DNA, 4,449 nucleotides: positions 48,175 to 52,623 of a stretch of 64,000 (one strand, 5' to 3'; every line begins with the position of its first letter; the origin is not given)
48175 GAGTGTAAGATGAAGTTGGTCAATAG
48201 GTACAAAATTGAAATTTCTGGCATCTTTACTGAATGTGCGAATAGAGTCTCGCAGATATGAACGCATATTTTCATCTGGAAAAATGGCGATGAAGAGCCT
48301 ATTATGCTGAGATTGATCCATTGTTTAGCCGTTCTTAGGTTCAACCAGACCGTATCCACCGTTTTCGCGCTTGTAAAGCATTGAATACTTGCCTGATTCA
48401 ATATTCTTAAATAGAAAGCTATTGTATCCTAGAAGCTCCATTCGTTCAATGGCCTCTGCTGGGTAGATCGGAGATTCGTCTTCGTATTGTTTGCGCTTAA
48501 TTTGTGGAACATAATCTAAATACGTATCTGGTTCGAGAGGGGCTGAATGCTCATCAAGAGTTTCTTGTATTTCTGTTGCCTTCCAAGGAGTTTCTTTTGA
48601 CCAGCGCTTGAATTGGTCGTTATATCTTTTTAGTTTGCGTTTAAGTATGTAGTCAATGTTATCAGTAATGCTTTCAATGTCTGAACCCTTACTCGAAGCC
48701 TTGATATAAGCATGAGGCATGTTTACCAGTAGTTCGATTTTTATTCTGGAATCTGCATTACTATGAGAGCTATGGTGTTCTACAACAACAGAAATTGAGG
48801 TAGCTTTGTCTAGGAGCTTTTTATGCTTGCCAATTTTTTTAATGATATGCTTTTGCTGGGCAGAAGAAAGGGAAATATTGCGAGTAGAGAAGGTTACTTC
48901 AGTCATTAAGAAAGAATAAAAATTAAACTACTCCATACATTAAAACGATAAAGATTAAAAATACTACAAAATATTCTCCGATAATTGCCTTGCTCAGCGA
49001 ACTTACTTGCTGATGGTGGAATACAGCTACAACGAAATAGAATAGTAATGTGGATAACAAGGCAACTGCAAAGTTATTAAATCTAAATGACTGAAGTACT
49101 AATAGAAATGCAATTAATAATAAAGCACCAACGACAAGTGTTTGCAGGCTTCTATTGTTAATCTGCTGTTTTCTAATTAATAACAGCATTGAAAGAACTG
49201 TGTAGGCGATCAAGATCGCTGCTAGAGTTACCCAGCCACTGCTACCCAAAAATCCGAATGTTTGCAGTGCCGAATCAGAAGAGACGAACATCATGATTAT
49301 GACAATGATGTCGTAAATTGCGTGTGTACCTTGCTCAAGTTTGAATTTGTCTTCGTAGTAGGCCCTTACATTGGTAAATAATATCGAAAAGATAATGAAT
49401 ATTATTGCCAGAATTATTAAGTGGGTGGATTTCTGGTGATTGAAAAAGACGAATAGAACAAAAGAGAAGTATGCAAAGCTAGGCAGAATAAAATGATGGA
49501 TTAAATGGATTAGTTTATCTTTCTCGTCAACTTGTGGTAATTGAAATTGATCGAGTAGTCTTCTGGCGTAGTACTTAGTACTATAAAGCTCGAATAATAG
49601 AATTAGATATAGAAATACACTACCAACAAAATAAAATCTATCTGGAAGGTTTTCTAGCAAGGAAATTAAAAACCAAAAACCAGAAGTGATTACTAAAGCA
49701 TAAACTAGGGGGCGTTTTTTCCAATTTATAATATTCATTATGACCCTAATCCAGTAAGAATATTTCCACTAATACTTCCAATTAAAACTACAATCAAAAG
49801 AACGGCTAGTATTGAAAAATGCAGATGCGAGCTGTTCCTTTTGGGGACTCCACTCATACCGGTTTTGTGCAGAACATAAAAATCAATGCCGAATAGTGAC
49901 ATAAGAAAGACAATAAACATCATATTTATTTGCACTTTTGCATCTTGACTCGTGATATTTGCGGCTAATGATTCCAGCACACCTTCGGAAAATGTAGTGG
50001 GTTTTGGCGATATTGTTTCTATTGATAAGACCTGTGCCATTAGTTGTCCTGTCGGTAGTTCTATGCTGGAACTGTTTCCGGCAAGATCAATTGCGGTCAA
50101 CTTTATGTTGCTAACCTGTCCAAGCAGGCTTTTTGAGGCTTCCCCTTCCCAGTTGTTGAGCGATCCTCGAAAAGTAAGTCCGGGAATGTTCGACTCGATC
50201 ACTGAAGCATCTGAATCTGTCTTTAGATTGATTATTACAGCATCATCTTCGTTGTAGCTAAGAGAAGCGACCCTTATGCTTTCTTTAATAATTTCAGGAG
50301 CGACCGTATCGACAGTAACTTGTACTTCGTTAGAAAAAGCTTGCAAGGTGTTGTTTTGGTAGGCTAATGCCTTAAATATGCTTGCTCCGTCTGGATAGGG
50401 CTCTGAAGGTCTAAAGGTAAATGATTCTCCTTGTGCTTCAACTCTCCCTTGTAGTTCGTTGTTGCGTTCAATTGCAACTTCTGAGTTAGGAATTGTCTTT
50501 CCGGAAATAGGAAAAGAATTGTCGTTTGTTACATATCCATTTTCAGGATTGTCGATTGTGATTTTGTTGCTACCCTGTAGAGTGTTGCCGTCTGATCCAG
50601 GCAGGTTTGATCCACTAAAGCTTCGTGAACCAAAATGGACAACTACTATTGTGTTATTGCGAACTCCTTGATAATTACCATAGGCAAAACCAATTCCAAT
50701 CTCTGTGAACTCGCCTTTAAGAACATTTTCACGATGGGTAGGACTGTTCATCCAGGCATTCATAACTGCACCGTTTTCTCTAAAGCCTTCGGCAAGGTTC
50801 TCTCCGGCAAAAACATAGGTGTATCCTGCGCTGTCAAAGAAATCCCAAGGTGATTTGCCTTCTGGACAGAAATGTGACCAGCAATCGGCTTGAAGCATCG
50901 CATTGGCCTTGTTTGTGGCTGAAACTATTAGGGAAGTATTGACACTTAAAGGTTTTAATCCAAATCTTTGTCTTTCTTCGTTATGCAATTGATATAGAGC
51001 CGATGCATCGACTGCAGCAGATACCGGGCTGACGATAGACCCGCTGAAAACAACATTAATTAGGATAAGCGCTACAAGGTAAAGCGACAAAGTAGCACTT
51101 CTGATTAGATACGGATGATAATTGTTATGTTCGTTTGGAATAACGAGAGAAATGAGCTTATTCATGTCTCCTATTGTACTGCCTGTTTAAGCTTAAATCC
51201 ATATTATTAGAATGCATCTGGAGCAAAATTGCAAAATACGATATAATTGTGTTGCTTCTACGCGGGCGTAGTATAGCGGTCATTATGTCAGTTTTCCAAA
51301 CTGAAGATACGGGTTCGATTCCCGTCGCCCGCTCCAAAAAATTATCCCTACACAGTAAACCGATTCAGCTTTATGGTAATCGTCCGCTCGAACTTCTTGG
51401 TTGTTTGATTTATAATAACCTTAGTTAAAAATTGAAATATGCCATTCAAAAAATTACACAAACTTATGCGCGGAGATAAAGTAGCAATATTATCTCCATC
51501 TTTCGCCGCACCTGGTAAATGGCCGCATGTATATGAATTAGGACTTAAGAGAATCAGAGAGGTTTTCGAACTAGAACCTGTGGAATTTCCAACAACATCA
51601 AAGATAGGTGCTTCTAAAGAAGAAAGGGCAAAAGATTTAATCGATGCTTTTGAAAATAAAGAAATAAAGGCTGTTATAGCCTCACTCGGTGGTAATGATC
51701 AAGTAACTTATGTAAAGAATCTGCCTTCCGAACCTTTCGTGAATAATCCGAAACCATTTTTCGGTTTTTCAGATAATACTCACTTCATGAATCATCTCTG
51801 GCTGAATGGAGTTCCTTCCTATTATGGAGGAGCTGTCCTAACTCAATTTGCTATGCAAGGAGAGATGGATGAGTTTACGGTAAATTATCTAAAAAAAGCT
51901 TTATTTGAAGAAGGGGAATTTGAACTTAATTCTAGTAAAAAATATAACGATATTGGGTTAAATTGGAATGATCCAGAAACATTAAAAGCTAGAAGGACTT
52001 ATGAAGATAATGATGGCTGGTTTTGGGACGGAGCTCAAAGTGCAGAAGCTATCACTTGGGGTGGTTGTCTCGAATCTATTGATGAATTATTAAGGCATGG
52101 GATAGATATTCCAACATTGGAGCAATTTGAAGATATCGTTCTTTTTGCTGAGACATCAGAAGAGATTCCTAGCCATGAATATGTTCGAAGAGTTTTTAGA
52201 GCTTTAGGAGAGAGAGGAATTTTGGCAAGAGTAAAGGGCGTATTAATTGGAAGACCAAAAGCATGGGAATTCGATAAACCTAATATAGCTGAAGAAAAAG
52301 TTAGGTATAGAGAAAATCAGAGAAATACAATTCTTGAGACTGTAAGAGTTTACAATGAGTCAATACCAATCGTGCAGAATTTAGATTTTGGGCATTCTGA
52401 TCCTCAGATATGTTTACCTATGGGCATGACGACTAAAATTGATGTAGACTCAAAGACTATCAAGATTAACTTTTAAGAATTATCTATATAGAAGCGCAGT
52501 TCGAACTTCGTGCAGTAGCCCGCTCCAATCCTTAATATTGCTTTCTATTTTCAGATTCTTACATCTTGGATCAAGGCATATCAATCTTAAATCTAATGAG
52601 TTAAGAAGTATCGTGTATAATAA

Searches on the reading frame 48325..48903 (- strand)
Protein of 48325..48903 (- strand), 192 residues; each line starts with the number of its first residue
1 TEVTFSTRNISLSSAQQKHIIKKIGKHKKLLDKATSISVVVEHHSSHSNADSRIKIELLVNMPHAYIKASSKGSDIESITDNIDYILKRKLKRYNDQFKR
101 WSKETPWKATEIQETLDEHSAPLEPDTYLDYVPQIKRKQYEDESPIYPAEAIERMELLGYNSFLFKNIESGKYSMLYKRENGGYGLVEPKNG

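Call 43: search_protein_families(library=pfam, proteins=[window:48325-48903:-], max_evalue=0.001)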
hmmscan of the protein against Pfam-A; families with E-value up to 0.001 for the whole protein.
window:48325-48903:- (192 aa): 2 families
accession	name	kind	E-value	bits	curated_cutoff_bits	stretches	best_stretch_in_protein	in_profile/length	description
PF16321.10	Ribosom_S30AE_C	-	1.6e-14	53.8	25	1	133-186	4-57/57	Sigma 54 modulation/S30EA ribosomal protein C terminus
PF02482.25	Ribosomal_S30AE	-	1.8e-07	32.3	23.7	1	3-97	1-86/88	Sigma 54 modulation protein / S30EA ribosomal protein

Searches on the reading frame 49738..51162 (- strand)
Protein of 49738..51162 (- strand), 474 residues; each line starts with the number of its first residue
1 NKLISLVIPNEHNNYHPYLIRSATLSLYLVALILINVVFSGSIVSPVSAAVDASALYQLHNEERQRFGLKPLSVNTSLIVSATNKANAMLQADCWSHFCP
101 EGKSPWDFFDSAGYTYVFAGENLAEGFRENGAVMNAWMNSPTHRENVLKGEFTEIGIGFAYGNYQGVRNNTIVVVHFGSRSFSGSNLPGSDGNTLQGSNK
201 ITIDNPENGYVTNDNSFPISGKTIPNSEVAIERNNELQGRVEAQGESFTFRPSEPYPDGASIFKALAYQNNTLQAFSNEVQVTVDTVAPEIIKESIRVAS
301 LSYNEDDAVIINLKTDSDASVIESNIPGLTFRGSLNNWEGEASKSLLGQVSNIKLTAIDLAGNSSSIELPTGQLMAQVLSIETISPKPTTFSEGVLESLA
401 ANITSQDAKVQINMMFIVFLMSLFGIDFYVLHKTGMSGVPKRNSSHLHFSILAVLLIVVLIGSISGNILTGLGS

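Call 43: search_protein_families(library=pfam, proteins=[window:49738-51162:-], max_evalue=0.001)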
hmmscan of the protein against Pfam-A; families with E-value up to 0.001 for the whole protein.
window:49738-51162:- (474 aa): 1 family
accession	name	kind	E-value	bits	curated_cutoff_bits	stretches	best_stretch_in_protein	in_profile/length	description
PF00188.32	CAP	-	3.8e-19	70.1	21.1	1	58-177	2-117/117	Cysteine-rich secretory protein family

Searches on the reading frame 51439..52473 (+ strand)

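Call 43: search_protein_families(library=pfam, proteins=[window:51439-52473:+], max_evalue=0.001)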
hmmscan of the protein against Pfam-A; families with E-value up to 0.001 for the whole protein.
window:51439-52473:+ (345 aa): 2 families
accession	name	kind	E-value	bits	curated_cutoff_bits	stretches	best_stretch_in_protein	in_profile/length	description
PF17676.7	Peptidase_S66C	-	8.4e-21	75.2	23.7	1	204-334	2-120/120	LD-carboxypeptidase C-terminal domain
PF02016.21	Peptidase_S66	-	3.1e-20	73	25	1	15-130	1-121/121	LD-carboxypeptidase N-terminal domain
